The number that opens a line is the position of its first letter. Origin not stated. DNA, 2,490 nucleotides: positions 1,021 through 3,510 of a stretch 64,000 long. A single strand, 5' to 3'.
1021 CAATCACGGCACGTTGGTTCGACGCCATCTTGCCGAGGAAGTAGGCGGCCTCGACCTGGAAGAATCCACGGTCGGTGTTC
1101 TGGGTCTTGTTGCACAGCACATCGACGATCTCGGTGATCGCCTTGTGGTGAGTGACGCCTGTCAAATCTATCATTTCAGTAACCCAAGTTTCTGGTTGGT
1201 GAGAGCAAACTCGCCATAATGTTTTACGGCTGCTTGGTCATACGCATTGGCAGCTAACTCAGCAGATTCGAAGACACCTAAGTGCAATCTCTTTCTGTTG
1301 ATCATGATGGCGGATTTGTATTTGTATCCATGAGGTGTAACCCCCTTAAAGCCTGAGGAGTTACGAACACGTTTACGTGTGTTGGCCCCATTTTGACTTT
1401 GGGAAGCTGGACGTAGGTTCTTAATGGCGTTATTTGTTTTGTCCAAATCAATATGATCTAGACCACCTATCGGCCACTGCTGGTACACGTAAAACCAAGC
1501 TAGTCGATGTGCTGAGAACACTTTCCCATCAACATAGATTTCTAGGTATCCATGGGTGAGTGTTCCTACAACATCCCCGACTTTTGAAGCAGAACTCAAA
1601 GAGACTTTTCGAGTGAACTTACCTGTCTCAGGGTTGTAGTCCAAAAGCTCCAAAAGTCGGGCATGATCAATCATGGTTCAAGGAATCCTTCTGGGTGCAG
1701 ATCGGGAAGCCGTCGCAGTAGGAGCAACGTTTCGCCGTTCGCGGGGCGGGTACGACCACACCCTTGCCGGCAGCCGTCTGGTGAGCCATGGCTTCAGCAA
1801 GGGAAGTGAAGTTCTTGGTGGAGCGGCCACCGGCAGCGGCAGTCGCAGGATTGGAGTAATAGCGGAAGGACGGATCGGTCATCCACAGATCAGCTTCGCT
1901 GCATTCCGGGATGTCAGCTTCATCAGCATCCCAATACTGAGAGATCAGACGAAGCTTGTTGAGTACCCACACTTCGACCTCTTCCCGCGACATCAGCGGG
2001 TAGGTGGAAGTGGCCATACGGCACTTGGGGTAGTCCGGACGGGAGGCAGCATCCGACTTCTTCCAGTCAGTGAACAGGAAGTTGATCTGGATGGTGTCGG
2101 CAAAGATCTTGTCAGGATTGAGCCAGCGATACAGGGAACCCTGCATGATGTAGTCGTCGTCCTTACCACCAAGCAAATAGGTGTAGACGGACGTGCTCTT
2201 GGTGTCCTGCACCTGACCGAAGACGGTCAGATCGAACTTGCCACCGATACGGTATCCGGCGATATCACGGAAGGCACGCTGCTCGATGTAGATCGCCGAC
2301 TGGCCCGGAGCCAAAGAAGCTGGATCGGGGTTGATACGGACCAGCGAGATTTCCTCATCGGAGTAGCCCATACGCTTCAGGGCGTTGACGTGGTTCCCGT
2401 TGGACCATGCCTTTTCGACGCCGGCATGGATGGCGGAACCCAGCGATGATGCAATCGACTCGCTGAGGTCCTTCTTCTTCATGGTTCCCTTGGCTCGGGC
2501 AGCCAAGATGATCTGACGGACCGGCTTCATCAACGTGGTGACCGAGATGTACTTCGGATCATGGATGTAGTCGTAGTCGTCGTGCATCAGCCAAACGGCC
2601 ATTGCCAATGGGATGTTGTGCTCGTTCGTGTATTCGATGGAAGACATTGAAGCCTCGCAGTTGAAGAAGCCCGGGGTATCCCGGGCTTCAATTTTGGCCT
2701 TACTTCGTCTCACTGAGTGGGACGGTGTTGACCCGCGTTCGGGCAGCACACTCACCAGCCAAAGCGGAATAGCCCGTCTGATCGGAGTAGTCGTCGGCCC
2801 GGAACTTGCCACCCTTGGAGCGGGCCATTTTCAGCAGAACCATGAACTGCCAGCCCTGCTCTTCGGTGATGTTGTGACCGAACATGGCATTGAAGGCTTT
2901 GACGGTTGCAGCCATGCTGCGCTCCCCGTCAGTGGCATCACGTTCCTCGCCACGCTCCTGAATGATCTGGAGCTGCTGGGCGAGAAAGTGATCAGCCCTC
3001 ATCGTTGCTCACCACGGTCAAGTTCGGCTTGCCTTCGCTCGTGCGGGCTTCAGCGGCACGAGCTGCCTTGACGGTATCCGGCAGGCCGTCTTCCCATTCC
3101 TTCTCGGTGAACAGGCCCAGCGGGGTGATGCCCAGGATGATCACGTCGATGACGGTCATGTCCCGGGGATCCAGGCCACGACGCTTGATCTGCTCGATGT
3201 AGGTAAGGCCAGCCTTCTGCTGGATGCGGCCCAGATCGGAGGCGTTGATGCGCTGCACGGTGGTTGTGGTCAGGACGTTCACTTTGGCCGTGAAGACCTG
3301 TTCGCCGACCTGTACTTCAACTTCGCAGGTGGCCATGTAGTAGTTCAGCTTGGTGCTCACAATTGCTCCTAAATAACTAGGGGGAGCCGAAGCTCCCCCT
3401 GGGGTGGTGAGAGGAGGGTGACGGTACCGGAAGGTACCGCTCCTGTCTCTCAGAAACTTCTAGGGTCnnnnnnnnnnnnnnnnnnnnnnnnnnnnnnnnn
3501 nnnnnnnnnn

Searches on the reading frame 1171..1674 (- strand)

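Call 3: search_protein_families(library=pfam, proteins=[window:1171-1674:-], max_evalue=0.1)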
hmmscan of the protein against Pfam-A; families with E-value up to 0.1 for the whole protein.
window:1171-1674:- (167 aa): 2 families
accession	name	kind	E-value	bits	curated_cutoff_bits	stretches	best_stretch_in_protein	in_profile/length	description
PF13392.12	HNH_3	-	3e-09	36.8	24.8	1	55-96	3-45/46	HNH endonuclease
PF00847.26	AP2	-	0.098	13.4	33.3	1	126-151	26-50/54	AP2 domain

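Call 4: search_protein_families(library=phrogs, proteins=[window:1171-1674:-], max_evalue=0.01)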
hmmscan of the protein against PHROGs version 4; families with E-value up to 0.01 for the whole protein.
window:1171-1674:- (167 aa): 11 families
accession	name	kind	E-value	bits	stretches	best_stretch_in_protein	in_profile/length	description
phrog_99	-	DNA, RNA and nucleotide metabolism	9.5e-63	214.1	1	1-163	108-270/383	HNH endonuclease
phrog_4578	-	DNA, RNA and nucleotide metabolism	1.8e-20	74.1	1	72-161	32-123/130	HNH endonuclease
phrog_3593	-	DNA, RNA and nucleotide metabolism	2.6e-17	64.2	1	37-164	76-208/210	HNH endonuclease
phrog_374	-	DNA, RNA and nucleotide metabolism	1.4e-13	51.6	1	72-162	326-416/617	HNH endonuclease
phrog_59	-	DNA, RNA and nucleotide metabolism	2e-08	35.1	1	40-135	173-246/423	HNH endonuclease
phrog_953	-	DNA, RNA and nucleotide metabolism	3.4e-07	30.9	1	91-158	297-367/420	HNH endonuclease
phrog_826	-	DNA, RNA and nucleotide metabolism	1.6e-06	28.9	1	40-119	94-175/281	HNH endonuclease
phrog_35306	-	unknown function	2.6e-06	28.7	1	92-145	14-69/90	-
phrog_959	-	DNA, RNA and nucleotide metabolism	6.4e-06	27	1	40-111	41-118/138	HNH endonuclease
phrog_36769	-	unknown function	0.00022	21.7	1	71-148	258-343/367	-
phrog_13470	-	DNA, RNA and nucleotide metabolism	0.0025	19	1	76-150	66-139/152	HNH endonuclease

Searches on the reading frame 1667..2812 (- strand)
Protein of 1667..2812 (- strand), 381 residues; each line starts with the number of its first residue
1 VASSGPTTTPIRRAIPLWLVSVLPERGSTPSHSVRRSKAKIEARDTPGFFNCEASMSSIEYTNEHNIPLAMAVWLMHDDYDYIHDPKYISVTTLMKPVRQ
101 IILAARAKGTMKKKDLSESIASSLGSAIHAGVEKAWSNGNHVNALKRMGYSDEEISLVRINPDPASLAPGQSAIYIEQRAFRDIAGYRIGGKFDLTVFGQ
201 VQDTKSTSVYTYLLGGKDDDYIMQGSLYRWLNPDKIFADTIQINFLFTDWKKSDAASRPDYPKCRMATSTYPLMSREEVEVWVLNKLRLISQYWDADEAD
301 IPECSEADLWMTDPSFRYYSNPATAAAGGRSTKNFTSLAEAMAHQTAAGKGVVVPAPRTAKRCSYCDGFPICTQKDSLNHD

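Call 3: search_protein_families(library=pfam, proteins=[window:1667-2812:-], max_evalue=0.1)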
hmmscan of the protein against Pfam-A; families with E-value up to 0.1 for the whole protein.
window:1667-2812:- (381 aa): 1 family
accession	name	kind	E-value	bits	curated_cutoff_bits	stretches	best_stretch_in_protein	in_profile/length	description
PF12705.13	PDDEXK_1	-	0.039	14.3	22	0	247-372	140-246/247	PD-(D/E)XK nuclease superfamily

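Call 4: search_protein_families(library=phrogs, proteins=[window:1667-2812:-], max_evalue=0.01)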
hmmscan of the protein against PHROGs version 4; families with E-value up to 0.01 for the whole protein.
window:1667-2812:- (381 aa): 3 families
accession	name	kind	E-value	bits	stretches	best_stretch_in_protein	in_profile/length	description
phrog_2139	-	DNA, RNA and nucleotide metabolism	4.9e-124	414.7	1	60-378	3-322/330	exonuclease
phrog_1706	-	DNA, RNA and nucleotide metabolism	0.0021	18.6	1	85-228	46-169/293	CRISPR/Cas system associated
phrog_298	-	DNA, RNA and nucleotide metabolism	0.007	16.7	0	80-141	58-125/293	exonuclease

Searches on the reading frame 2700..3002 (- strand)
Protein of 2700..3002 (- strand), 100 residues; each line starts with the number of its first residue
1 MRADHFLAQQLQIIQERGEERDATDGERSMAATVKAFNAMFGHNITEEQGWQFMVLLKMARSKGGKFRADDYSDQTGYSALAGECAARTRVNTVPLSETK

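Call 3: search_protein_families(library=pfam, proteins=[window:2700-3002:-], max_evalue=0.1)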
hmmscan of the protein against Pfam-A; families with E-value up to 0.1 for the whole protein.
window:2700-3002:- (100 aa): 1 family
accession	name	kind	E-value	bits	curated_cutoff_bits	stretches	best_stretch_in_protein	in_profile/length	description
PF19905.4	DUF6378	-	1.8e-12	47.8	27.1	1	20-85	13-80/81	Domain of unknown function (DUF6378)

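Call 4: search_protein_families(library=phrogs, proteins=[window:2700-3002:-], max_evalue=0.01)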
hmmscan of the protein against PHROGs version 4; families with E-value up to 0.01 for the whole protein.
window:2700-3002:- (100 aa): 6 families
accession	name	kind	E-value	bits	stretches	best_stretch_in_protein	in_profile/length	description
phrog_474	-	other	5.6e-24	86.5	1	3-90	129-215/274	phosphofructokinase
phrog_9871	-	unknown function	4.1e-09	37.8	1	8-85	8-86/184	-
phrog_1167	-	other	3.1e-08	35.1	1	29-87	28-86/169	phosphofructokinase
phrog_6328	-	unknown function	4.2e-07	31.4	1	20-91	175-247/249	-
phrog_6342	-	unknown function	4.3e-05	24.7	1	20-92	67-139/236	-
phrog_18396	-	unknown function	0.00034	21.7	1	51-85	210-244/248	-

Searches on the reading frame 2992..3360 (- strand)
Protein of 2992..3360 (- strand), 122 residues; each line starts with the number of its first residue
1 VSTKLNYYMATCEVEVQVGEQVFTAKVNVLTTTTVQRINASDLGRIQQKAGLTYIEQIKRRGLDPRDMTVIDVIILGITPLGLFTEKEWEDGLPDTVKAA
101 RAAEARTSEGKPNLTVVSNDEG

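Call 3: search_protein_families(library=pfam, proteins=[window:2992-3360:-], max_evalue=0.1)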
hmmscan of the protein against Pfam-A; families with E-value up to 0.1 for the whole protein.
window:2992-3360:- (122 aa): 0 families

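Call 4: search_protein_families(library=phrogs, proteins=[window:2992-3360:-], max_evalue=0.01)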
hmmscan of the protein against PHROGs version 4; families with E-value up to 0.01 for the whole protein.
window:2992-3360:- (122 aa): 1 family
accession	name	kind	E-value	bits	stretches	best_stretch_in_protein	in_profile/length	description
phrog_5974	-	unknown function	2.6e-08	34.8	1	3-117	7-112/113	-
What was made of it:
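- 2992..3360 (-): 122-aa gene where the conserved replication block resumes. It is context only and not part of the cassette. phrog_5974 (call 4).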
